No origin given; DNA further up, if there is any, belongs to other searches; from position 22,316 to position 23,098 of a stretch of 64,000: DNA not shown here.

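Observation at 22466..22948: Orphan 160-aa protein translationally coupled to the antitoxin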

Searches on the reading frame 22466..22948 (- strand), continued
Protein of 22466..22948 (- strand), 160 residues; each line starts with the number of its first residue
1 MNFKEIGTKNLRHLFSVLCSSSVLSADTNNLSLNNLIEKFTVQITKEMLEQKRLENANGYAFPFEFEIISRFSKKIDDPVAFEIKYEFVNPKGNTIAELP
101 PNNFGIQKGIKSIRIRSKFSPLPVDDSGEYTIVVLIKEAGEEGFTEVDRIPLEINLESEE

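Call 44: fold_search(model_id=the predicted structure, library=pdb)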
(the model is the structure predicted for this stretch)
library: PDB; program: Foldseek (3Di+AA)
matches with E <= 10: 1892; with E <= 0.001: 81
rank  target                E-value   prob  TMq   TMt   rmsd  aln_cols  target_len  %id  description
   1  9hmc_A                1.2e-04  1.00  0.39  0.41   9.3       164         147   13  Crystal structure of PDE6D in complex with compound 5e (released 2025-12-24)
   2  7qjk_AAA              1.3e-04  1.00  0.38  0.40   9.1       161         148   12  Crystal structure of PDE6D in complex with Compound-2 (released 2022-01-26)
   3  5e80_A                1.5e-04  1.00  0.42  0.44   8.9       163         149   12  The crystal structure of PDEd in complex with inhibitor-2a (released 2016-05-04)
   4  3hrz_B                1.5e-04  1.00  0.41  0.30  14.5       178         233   10  Cobra Venom Factor (CVF) in complex with human factor B (released 2009-07-07)
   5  5ml6                  1.5e-04  1.00  0.29  0.31  10.0       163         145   13  The crystal structure of PDE6D in complex to inhibitor-8 (released 2017-02-01)
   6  1ft3_A                2.2e-04  1.00  0.45  0.54   7.2       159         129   11  CRYSTAL STRUCTURE OF TRUNCATED RHOGDI K141A MUTANT (released 2001-05-02)
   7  5tb5_B                2.2e-04  1.00  0.40  0.42   9.1       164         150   13  Crystal structure of full-length farnesylated and methylated KRAS4b in complex with PDE-delta (crystal form I - with p (released 2016-11-02)
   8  1ft0_A                2.3e-04  1.00  0.48  0.58   6.8       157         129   10  CRYSTAL STRUCTURE OF TRUNCATED HUMAN RHOGDI K113A MUTANT (released 2001-05-02)
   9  2a74_E                2.3e-04  1.00  0.41  0.36  14.5       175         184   10  Human Complement Component C3c (released 2005-09-27)
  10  1qvy_A                2.4e-04  1.00  0.45  0.50   7.5       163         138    9  Crystal structure of RhoGDI K(199,200)R double mutant (released 2004-02-10)
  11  1hh4_D                2.6e-04  1.00  0.40  0.36   7.4       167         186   10  Rac1-RhoGDI complex involved in NADPH oxidase activation (released 2001-08-28)
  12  4jvf                  2.6e-04  1.00  0.31  0.34   9.5       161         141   14  The Crystal structure of PDE6D in complex with the inhibitor (s)-5 (released 2013-05-22)
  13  5jtw_B                2.7e-04  1.00  0.35  0.10  14.5       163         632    9  Crystal structure of complement C4b re-refined using iMDFF (released 2016-08-10)
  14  5x74                  2.7e-04  1.00  0.29  0.30   9.9       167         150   12  The crystal Structure PDE delta in complex with compound (R, R)-1g (released 2017-10-04)
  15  5x72                  2.7e-04  0.99  0.28  0.29  10.0       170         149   12  The crystal Structure PDE delta in complex with (rac)-p9 (released 2017-10-04)
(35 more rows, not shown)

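Call 48: search_protein_families(library=pfam, alignment_id=A4, max_evalue=0.01)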
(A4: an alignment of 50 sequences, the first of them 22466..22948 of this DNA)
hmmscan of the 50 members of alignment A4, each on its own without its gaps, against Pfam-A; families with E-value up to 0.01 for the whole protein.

A. member 1, window:22466-22948:- (160 aa): 0 families

B. families by the number of members that match (of 50 scanned): 4 families
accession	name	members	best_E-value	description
PF22091.2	DUF6941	23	3e-07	Family of unknown function (DUF6941)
PF12164.13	SporV_AA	1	4.1e-05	Stage V sporulation protein AA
PF23560.1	GBD_Hemicentin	1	0.0048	Hemicentin galactose-binding domain-like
PF12629.12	Pox_polyA_pol_C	1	0.0083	Poxvirus poly(A) polymerase C-terminal domain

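Call 49: find_homologous_proteins(query=A4, max_evalue=0.00001)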
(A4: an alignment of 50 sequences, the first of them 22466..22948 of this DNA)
Query A4 (50 sequences) (160 aa, profile of the alignment): 48 proteins with E <= 0.00001 among 1420 candidates.
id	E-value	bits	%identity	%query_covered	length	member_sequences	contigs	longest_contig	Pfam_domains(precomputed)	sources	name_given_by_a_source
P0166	5.2e-45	171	28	91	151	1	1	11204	-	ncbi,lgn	-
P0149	6.7e-45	171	24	96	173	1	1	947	PF22091.3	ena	-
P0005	1.9e-44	169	50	99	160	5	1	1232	-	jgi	-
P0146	2.1e-44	169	26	91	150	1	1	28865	-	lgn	-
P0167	3.2e-44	168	31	91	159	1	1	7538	-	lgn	-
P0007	9.8e-44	167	47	98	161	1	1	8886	-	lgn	-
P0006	1.0e-43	167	49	99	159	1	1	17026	-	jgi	jgi:hypothetical protein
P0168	3.0e-43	165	31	93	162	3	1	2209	PF22091.3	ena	-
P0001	1.1e-42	163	100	100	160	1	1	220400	-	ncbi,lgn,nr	ncbi:MAG: hypothetical protein P4L81_01425 [Candidatus Pacebacteria bacterium]|nr:hypothetical prote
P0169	2.3e-42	162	32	94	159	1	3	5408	-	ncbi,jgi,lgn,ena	-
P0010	3.4e-42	162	45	96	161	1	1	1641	-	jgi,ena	-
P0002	4.9e-42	161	65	98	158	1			-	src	-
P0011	5.4e-42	161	46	98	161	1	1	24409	-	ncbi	-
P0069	6.1e-42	161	34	91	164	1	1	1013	-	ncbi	-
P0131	7.7e-40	154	27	90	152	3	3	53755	-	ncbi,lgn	-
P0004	1.4e-39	153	54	98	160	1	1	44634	-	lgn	-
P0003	4.6e-39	152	62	99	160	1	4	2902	-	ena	-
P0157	6.5e-39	151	30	90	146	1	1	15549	-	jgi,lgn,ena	-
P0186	1.2e-27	115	28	90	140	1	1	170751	-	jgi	jgi:hypothetical protein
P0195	3.6e-20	90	26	90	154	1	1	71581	-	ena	-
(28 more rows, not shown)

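Call 50: find_encoding_contigs(protein=P0186, flank=3000, max_places=1)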
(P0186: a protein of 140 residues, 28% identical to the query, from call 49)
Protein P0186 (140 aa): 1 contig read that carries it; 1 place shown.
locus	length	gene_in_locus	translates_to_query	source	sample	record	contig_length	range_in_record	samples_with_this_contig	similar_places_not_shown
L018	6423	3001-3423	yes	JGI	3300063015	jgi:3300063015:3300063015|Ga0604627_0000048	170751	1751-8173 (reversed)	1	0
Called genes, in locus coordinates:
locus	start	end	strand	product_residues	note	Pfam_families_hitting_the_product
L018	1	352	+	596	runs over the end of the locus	PF00732:GMC_oxred_N, PF00890:FAD_binding_2 (faint), PF05199:GMC_oxred_C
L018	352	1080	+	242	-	PF13618:Gluconate_2-dh3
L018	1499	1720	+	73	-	-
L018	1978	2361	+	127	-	-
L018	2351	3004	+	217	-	-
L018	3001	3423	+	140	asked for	-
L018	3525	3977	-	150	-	PF20137:BubE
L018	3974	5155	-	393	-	PF20590:DUF6791, PF00899:ThiF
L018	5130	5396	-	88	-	PF14452:Multi_ubiq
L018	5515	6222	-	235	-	-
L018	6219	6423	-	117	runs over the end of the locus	PF13560:HTH_31, PF12844:HTH_19, PF13443:HTH_26 (weak), PF01381:HTH_3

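Call 51: find_encoding_contigs(protein=P0131, flank=3000, max_places=3)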
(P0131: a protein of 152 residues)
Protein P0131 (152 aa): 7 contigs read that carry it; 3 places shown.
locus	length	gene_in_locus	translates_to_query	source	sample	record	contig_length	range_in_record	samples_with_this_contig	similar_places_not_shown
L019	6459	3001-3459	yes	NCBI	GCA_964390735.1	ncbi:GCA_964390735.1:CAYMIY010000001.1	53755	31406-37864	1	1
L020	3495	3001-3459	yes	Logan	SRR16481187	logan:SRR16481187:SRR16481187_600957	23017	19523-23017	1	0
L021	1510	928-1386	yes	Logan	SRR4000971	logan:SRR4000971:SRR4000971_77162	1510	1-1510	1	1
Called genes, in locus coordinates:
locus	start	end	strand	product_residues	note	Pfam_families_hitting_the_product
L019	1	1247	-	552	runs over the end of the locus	-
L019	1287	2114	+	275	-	PF00535:Glycos_transf_2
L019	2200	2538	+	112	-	PF05973:Gp49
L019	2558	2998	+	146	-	PF13560:HTH_31 (weak), PF12844:HTH_19 (weak), PF01381:HTH_3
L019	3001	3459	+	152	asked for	-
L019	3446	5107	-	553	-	PF10131:PTPS_related, PF20176:DUF6541 (faint)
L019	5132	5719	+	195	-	-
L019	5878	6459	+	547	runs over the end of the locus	PF02366:PMT (weak), PF13231:PMT_2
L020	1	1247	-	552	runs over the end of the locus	-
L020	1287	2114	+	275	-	PF00535:Glycos_transf_2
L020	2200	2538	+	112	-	PF05973:Gp49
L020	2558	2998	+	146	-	PF13560:HTH_31 (weak), PF12844:HTH_19 (weak), PF01381:HTH_3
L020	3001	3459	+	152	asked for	-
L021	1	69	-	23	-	?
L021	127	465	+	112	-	PF05973:Gp49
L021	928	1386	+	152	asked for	-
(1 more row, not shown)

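Call 52: find_encoding_contigs(protein=P0146, flank=3000, max_places=1)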
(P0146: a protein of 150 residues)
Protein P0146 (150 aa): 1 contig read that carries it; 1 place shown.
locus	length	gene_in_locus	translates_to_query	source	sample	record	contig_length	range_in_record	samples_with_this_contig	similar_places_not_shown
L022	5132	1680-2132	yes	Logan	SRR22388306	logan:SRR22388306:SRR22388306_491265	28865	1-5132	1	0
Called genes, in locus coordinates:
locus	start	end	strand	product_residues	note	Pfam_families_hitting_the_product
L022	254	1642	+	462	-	PF00929:RNase_T, PF13482:RNase_H_2 (faint), PF01541:GIY-YIG, PF27096:UvrC_M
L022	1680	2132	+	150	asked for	-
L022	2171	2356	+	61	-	PF00471:Ribosomal_L33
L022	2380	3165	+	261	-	PF00565:SNase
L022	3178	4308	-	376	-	PF03816:LytR_cpsA_psr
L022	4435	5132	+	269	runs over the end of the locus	-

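Call 53: find_encoding_contigs(protein=P0195, flank=3000, max_places=1)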
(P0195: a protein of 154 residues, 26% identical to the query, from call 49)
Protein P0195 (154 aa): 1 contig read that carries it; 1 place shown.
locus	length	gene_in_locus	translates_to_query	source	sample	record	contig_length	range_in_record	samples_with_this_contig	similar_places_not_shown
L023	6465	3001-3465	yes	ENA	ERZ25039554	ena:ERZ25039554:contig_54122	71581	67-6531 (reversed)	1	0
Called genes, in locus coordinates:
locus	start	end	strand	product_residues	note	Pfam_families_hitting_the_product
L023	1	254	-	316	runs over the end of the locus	PF03462:PCRF, PF00472:RF-1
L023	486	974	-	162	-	PF00448:SRP54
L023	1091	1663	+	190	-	-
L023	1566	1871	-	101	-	PF02452:PemK_toxin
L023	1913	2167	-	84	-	-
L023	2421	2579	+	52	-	-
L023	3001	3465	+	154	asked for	-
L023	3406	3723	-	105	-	-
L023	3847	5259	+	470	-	PF02730:AFOR_N, PF01314:AFOR_C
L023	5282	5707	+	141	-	PF01314:AFOR_C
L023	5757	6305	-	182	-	PF00528:BPD_transp_1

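Call 54: find_encoding_contigs(protein=P0157, flank=3000, max_places=1)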
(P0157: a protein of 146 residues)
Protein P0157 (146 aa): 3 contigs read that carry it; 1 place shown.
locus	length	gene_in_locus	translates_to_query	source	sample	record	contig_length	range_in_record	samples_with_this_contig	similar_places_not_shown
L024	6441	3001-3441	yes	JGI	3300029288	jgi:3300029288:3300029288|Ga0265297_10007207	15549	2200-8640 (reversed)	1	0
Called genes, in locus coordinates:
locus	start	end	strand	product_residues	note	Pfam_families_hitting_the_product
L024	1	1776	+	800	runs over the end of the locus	PF00133:tRNA-synt_1, PF09334:tRNA-synt_1g, PF13603:tRNA-synt_1_2, PF00133:tRNA-synt_1, PF08264:Anticodon_1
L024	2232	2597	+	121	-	PF05973:Gp49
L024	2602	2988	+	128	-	PF13744:HTH_37 (faint), PF12844:HTH_19, PF13560:HTH_31, PF01381:HTH_3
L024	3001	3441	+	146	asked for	-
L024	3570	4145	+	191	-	PF25212:HVO_A0114 (faint), PF01909:NTP_transf_2, PF18765:Polbeta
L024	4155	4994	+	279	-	PF00398:RrnaAD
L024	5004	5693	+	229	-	PF18884:TSP3_bac (faint)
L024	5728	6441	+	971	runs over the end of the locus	?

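Call 57: search_protein_families(library=pfam, proteins=[L018:1978-2361:+, L018:2351-3004:+, L002:7017-7499:+, L001:7140-7535:+, L005:706-1071:+, L011:375-725:+, L001:8586-9536:+, L010:1193-1663:+, L005:2204-2689:+], max_evalue=0.1)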
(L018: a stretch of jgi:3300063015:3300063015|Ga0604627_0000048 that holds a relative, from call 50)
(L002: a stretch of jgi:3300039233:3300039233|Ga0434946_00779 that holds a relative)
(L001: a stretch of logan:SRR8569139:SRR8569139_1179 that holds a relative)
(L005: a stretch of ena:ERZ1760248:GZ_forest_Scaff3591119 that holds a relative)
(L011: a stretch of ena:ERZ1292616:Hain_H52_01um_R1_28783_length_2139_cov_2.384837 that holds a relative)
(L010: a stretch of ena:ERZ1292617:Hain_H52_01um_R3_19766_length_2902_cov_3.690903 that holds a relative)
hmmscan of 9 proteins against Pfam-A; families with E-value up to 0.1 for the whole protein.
L018:1978-2361:+ (127 aa): 3 families
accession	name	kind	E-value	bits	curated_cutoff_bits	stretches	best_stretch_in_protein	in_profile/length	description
PF24738.1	DUF7689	-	0.00063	20.9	22.6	1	14-106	7-103/118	Domain of unknown function (DUF7689)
PF05257.22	CHAP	-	0.0012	19.8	26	1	18-80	10-71/81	CHAP domain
PF00877.26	NLPC_P60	-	0.0059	17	23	1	43-75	41-71/105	NlpC/P60 family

L018:2351-3004:+ (217 aa): 0 families

L002:7017-7499:+ (160 aa): 1 family
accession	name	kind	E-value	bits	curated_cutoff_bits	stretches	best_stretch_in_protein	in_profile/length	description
PF21983.2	NikA-like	-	3.1e-05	24.4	27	1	65-102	2-38/72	Mobilization protein NikA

L001:7140-7535:+ (131 aa): 1 family
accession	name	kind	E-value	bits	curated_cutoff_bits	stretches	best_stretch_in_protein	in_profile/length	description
PF05973.20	Gp49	-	0.00027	21.3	23.9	1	63-122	30-89/90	Phage derived protein Gp49-like (DUF891)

L005:706-1071:+ (121 aa): 1 family
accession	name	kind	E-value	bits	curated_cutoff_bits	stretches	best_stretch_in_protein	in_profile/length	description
PF05973.20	Gp49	-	0.017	15.6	23.9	1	56-118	30-90/90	Phage derived protein Gp49-like (DUF891)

L011:375-725:+ (116 aa): 1 family
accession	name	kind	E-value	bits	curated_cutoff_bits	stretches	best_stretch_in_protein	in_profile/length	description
PF05973.20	Gp49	-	0.00032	21.1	23.9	1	60-112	38-90/90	Phage derived protein Gp49-like (DUF891)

L001:8586-9536:+ (316 aa): 2 families
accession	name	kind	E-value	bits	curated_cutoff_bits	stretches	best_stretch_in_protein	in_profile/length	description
PF10112.14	Halogen_Hydrol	-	0.016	15.6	29.8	1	40-125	20-100/191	5-bromo-4-chloroindolyl phosphate hydrolysis protein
PF06300.18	Tsp45I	-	0.022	14.7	25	1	91-176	74-156/260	Tsp45I type II restriction enzyme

L010:1193-1663:+ (156 aa): 0 families

L005:2204-2689:+ (161 aa): 1 family
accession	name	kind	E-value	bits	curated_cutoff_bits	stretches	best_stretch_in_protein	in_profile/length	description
PF05295.16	Luciferase_N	-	0.076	13.5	25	0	121-141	32-52/82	Luciferase/LBP N-terminal domain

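Call 62: fold_search(model_id=the predicted structure, library=viral)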
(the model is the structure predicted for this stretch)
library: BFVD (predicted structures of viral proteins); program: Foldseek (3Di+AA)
matches with E <= 10: 1545; with E <= 0.001: 8
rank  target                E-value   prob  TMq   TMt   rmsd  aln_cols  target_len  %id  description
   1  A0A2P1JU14            2.7e-07  1.00  0.61  0.71   3.4       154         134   13  Uncharacterized protein [Anoxybacillus phage A403]
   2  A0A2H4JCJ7            1.8e-06  1.00  0.52  0.58   4.8       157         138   10  Uncharacterized protein [uncultured Caudovirales phage]
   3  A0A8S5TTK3            1.9e-06  1.00  0.60  0.59   3.8       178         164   10  Uncharacterized protein [Siphoviridae sp. ct5jB2]
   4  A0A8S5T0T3            9.2e-05  1.00  0.55  0.53   5.1       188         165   13  Uncharacterized protein [Siphoviridae sp. ctKFk2]
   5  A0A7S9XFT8            3.0e-04  1.00  0.41  0.32  10.0       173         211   10  Uncharacterized protein [Virus NIOZ-UU159]
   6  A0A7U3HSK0            5.6e-04  1.00  0.39  0.37   5.8       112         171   11  (no name in the UniProt tables at hand)
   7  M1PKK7                8.1e-04  1.00  0.53  0.58   4.8       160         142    8  (no name in the UniProt tables at hand)
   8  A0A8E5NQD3            8.1e-04  0.98  0.32  0.08  13.6       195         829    7  (no name in the UniProt tables at hand)
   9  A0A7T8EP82            1.2e-03  1.00  0.46  0.64   4.9       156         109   11  (no name in the UniProt tables at hand)
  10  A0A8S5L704            1.2e-03  1.00  0.33  0.16   8.2       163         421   13  Uncharacterized protein (Fragment) [Siphoviridae sp. ctNiB4]
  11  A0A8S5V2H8            1.2e-03  0.93  0.26  0.22  16.2       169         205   11  Uncharacterized protein [CrAss-like virus sp. ctelJ1]
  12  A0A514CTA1            1.3e-03  1.00  0.27  0.30  10.7       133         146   13  Uncharacterized protein [Achromobacter phage Motura]
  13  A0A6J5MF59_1          1.4e-03  1.00  0.40  0.10   9.1       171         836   10  Uncharacterized protein [uncultured Caudovirales phage]
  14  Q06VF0                1.4e-03  0.96  0.26  0.29  12.1       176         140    9  (no name in the UniProt tables at hand)
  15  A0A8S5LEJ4            1.9e-03  0.80  0.26  0.07  12.6       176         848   10  Uncharacterized protein [Myoviridae sp. ctBDS4]
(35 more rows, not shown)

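Call 63: search_dna_similar(query=window:22466-22948:-, collection=phages, mode=protein, max_evalue=0.01)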
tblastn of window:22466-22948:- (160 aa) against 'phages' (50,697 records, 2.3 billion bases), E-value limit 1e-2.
No match.

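Call 64: search_dna_similar(query=window:22466-22948:-, collection=plasmids, mode=protein, max_evalue=0.01)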
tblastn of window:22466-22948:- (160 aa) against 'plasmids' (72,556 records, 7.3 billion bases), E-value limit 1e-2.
No match.
